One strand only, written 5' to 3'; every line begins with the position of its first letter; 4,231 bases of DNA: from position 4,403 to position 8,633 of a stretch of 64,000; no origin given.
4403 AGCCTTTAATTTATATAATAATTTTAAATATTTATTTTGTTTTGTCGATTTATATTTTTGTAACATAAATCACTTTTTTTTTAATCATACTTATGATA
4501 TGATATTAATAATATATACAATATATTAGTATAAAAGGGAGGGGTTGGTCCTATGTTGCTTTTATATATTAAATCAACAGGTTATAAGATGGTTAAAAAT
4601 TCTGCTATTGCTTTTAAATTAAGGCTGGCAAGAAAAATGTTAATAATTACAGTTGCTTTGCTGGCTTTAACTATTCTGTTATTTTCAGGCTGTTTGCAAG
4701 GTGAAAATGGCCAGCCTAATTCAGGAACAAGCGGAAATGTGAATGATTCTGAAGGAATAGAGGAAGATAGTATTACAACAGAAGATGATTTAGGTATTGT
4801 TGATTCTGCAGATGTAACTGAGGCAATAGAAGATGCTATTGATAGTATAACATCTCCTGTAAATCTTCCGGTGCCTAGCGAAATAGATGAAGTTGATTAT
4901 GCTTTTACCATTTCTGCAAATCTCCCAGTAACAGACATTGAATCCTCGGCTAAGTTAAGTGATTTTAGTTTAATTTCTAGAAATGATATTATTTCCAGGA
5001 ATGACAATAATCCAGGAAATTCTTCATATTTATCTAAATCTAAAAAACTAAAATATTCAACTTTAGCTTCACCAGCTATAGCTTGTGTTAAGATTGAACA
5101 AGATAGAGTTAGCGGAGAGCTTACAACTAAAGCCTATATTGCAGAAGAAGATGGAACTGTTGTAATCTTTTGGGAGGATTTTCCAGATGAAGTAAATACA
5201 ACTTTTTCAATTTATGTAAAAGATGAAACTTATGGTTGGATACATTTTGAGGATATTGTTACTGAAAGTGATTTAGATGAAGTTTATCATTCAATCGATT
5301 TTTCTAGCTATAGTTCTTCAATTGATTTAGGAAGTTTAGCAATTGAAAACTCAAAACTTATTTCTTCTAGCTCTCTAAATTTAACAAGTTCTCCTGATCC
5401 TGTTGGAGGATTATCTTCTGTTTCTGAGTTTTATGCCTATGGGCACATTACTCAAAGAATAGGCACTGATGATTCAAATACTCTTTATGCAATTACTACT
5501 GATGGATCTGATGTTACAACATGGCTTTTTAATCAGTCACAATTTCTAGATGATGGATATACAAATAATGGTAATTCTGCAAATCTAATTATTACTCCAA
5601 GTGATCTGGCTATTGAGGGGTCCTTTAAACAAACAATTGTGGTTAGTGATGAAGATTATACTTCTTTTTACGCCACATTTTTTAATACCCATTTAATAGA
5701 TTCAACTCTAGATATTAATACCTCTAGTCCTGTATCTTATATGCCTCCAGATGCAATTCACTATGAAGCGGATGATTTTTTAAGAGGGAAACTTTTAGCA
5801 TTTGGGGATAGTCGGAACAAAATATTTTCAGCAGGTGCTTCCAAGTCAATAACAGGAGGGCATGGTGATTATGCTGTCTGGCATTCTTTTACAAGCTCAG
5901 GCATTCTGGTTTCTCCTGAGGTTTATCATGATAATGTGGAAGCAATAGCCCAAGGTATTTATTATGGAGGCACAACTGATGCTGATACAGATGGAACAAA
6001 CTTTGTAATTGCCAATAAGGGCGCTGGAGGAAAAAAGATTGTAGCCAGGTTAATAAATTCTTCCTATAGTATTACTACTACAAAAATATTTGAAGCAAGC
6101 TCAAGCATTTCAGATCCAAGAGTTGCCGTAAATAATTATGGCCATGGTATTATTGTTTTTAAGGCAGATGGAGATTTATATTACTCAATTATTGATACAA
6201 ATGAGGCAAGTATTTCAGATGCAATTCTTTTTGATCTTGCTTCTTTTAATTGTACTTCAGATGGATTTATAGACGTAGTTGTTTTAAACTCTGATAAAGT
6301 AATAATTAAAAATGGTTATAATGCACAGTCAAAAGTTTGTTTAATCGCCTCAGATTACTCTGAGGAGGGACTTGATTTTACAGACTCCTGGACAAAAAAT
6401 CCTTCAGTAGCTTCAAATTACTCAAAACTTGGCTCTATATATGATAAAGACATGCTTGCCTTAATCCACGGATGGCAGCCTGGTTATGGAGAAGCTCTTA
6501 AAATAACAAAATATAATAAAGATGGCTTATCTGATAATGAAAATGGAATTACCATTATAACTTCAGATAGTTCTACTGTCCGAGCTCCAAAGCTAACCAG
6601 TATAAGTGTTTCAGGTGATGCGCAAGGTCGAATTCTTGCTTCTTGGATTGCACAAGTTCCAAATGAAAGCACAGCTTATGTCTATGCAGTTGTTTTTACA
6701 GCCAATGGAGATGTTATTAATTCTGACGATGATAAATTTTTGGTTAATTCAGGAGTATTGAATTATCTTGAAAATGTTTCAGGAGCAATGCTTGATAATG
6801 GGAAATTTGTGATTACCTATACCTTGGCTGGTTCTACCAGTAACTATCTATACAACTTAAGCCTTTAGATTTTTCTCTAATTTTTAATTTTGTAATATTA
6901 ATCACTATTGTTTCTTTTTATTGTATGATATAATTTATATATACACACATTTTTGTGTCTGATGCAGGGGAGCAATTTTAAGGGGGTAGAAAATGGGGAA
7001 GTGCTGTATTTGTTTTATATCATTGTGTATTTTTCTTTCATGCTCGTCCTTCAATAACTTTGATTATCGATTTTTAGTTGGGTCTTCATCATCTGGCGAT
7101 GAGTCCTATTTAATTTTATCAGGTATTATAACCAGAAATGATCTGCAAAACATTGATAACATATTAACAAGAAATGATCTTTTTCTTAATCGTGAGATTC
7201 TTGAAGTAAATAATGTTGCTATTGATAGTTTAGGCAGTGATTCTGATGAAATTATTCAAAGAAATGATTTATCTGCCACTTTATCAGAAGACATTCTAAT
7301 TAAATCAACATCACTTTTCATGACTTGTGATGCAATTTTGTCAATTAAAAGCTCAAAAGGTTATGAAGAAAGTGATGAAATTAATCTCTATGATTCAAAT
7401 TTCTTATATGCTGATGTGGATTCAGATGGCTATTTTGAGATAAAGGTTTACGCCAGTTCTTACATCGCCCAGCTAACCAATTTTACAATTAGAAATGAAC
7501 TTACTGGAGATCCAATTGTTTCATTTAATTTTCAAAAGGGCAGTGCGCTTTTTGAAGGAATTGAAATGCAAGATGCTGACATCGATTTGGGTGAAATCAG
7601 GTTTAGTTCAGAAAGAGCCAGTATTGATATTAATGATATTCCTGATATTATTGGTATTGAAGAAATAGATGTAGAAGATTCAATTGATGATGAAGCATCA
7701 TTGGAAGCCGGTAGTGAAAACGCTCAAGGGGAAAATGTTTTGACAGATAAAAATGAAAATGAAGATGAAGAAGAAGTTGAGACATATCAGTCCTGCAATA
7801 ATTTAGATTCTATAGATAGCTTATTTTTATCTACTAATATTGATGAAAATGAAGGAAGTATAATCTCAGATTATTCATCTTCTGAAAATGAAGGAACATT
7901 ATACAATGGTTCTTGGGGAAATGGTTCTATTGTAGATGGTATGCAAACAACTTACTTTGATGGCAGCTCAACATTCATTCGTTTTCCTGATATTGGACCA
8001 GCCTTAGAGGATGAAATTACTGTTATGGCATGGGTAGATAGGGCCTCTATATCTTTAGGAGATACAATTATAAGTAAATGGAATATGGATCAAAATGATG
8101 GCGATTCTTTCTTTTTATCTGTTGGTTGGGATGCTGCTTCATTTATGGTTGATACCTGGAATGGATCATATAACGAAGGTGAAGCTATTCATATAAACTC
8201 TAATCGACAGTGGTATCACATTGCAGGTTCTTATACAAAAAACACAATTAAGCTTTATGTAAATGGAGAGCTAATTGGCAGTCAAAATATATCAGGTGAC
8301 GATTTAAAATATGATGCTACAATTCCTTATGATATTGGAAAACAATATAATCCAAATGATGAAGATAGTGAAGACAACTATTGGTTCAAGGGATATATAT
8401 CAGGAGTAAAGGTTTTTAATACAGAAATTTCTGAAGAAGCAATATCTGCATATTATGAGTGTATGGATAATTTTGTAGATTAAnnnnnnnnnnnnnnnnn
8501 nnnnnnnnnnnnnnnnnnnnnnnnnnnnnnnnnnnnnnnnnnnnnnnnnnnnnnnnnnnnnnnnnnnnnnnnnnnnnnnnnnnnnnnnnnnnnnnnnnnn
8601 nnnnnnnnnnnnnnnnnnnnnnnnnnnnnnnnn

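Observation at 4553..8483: Paralogous family of large lipoproteins sharing N-terminal [IL][IL][ST]R[NT]D repeats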

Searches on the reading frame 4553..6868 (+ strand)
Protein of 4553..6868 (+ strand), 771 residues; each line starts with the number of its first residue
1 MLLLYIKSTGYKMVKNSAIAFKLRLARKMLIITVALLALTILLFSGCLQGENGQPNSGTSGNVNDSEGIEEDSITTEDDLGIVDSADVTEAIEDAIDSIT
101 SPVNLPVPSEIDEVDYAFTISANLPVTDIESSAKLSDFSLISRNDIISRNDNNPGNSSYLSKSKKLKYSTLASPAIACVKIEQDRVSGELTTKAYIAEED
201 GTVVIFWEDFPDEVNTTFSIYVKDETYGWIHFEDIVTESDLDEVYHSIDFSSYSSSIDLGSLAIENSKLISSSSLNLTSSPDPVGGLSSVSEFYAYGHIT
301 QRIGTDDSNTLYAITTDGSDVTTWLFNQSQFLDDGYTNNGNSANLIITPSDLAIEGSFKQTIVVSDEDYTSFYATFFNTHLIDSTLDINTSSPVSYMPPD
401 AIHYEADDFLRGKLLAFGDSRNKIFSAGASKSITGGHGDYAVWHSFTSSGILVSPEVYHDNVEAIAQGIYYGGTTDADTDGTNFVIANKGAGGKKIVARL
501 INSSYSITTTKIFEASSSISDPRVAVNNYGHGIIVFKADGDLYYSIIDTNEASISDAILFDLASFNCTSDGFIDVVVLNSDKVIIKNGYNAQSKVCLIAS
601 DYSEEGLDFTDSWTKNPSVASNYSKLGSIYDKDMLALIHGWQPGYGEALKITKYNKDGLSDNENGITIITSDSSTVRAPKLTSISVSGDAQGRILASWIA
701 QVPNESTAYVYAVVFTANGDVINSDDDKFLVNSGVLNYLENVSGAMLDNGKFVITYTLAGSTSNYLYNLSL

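Call 5: search_protein_families(library=pfam, proteins=[window:4553-6868:+], max_evalue=0.1)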
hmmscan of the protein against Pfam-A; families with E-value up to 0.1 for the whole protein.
window:4553-6868:+ (771 aa): 1 family
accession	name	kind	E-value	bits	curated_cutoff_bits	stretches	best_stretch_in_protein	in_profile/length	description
PF11634.13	IPI_T4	-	0.049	14.1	25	0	646-675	25-54/76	Nuclease inhibitor from bacteriophage T4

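Call 6: search_protein_families(library=ncbifam, proteins=[window:4553-6868:+], max_evalue=0.1)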
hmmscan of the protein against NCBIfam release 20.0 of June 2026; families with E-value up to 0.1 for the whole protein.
window:4553-6868:+ (771 aa): 0 families

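Call 38: list_cluster_members(proteins=[window:4553-6868:+, window:6993-8483:+, window:14727-17009:+, window:44427-46619:-, window:4589-6868:+, window:44427-46565:-, P0003, P0004])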
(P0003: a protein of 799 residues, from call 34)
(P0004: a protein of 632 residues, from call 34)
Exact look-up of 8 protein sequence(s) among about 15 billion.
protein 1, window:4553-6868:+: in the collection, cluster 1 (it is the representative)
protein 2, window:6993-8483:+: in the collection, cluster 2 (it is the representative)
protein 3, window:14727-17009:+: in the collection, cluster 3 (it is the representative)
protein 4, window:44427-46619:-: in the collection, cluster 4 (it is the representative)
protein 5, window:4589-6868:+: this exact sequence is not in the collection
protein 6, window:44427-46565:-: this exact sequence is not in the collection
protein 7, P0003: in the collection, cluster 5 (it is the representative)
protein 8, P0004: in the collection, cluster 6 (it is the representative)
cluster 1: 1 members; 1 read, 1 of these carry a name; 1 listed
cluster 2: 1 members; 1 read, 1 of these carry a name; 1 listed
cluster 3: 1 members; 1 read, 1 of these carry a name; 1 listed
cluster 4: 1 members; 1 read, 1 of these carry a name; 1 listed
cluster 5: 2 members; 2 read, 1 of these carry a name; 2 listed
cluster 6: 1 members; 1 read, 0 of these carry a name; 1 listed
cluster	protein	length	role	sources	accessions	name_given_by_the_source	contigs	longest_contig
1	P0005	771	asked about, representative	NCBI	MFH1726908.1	MAG: hypothetical protein ABIA04_00630 [Pseudomonadota bacterium]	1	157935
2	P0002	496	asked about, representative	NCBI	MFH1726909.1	MAG: LamG domain-containing protein [Pseudomonadota bacterium]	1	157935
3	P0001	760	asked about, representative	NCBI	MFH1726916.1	MAG: hypothetical protein ABIA04_00670 [Pseudomonadota bacterium]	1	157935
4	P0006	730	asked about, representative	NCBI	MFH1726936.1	MAG: hypothetical protein ABIA04_00775 [Pseudomonadota bacterium]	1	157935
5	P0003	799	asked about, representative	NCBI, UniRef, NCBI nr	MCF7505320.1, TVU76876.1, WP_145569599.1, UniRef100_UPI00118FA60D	hypothetical protein [Vibrio sp. L3-7] | hypothetical protein n=1 Tax=Vibrio sp. L3-7 TaxID=2912253 RepID=UPI00118FA60D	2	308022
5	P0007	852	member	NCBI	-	-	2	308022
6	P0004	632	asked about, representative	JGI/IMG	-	-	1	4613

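Call 45: search_solved_structures(query=window:4553-6868:+, max_evalue=1)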
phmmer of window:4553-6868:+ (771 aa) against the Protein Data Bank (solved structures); distinct sequences matched with E-value up to 1: 0.

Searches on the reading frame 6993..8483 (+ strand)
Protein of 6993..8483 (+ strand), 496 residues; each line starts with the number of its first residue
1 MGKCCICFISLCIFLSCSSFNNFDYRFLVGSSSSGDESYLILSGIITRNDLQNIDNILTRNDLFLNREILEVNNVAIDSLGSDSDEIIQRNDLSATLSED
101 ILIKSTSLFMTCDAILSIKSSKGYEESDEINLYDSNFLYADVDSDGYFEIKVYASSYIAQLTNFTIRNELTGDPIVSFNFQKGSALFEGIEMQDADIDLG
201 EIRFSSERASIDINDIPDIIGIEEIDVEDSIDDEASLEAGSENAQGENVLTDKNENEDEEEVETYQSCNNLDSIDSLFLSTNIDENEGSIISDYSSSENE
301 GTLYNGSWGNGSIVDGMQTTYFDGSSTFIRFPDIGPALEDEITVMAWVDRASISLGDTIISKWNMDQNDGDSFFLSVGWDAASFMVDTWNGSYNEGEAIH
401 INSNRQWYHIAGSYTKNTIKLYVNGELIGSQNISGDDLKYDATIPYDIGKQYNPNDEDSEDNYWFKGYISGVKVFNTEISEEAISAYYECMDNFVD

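Call 5: search_protein_families(library=pfam, proteins=[window:6993-8483:+], max_evalue=0.1)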
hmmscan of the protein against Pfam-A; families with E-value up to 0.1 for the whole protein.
window:6993-8483:+ (496 aa): 2 families
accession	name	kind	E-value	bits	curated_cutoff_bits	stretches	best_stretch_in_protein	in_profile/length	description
PF13385.13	Laminin_G_3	-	6.2e-19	69.1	27.6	1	323-485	1-151/151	Concanavalin A-like lectin/glucanases superfamily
PF02210.31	Laminin_G_2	-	0.04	14.8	22.9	1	383-474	31-123/126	Laminin G domain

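Call 6: search_protein_families(library=ncbifam, proteins=[window:6993-8483:+], max_evalue=0.1)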
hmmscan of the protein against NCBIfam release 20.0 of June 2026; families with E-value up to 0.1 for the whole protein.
window:6993-8483:+ (496 aa): 2 families
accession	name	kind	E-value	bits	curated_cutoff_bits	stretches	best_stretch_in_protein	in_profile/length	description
NF052521.1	TafC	equivalog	1.6e-09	37.3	410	1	224-489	98-361/373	TafC family fimbrial protein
NF003127.0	PRK04046.1-3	equivalog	0.00067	19.5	333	1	27-80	55-108/227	translation initiation factor IF-6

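Call 8: find_encoding_contigs(protein=window:6993-8483:+, flank=2000, max_places=4)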
Protein window:6993-8483:+ (496 aa): no gene with exactly this product is on record in the collection.

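Call 48: predict_structure(protein=window:6993-8483:+)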
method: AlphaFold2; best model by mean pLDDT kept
length: 496 residues; sequences in the alignment: 1
mean_pLDDT: 32.0   pTM: 0.21
mean pLDDT of the five models: 32.0, 26.6, 25.6, 25.2, 24.7
residues with pLDDT >= 90: 0; 70-90: 0; 50-70: 0; < 50: 496
segments of 3 or more residues with pLDDT < 50: 1-496
pLDDT, mean of each block of 10 residues (from residue 1): 37 37 34 33 36 40 32 29 26 23 24 25 26 29 33 32 40 41 35 33 32 30 30 31 27 34 34 29 26 25 26 29 31 33 34 30 31 32 28 27 32 42 44 36 29 41 32 30 38 33
secondary structure, 60 per line:
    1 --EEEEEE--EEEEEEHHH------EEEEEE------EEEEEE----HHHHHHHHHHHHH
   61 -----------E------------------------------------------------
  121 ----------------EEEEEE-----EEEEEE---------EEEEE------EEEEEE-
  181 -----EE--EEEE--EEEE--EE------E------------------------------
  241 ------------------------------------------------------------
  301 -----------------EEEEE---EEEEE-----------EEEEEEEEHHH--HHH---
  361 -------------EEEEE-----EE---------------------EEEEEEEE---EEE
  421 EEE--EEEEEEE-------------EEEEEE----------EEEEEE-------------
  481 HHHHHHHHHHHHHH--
elements in order: E3-8 E11-16 E26-31 E38-43 H48-60 E137-142 E148-153 E163-167 E174-179 E190-193 E196-199 E318-322 E326-330 E342-349 E374-378 E407-414 E418-423 E426-432 E446-451 E462-467 H481-494

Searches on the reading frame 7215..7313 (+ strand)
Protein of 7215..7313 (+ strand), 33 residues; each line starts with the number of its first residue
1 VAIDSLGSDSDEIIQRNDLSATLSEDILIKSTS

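Call 34: search_protein_representatives(alignment_id=A3)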
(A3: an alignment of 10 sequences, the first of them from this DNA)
Query: 10 sequences, 33 profile positions. Proteins with E-value up to 0.001 (for the whole library): 3; up to 1e-10: 1; up to 1e-30: 0. The best 3 are listed.
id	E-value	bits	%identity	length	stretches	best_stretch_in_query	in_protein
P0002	7.3e-19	83.2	-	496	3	1-33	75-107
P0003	5.8e-06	41.9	-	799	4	11-29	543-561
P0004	2.7e-04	36.6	-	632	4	11-20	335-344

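Call 79: search_protein_families(library=pfam, proteins=[P0003, P0004], max_evalue=0.01)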
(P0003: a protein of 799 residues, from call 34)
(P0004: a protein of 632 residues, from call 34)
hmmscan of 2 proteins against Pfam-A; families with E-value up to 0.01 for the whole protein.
P0003 (799 aa): 0 families

P0004 (632 aa): 4 families
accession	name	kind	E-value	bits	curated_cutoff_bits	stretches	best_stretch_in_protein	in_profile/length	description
PF19384.4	DUF5959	-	0.0016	18.6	26.5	0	122-146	52-76/134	Family of unknown function (DUF5959)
PF21459.3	INI1_DNA-bd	-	0.0034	17.9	27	0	465-484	26-45/82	SWI/SNF Subunit INI1, DNA binding domain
PF01624.25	MutS_I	-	0.0036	17.9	20.6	0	292-315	6-29/113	MutS domain I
PF00042.28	Globin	-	0.0095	16.9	22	0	100-122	8-29/117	Globin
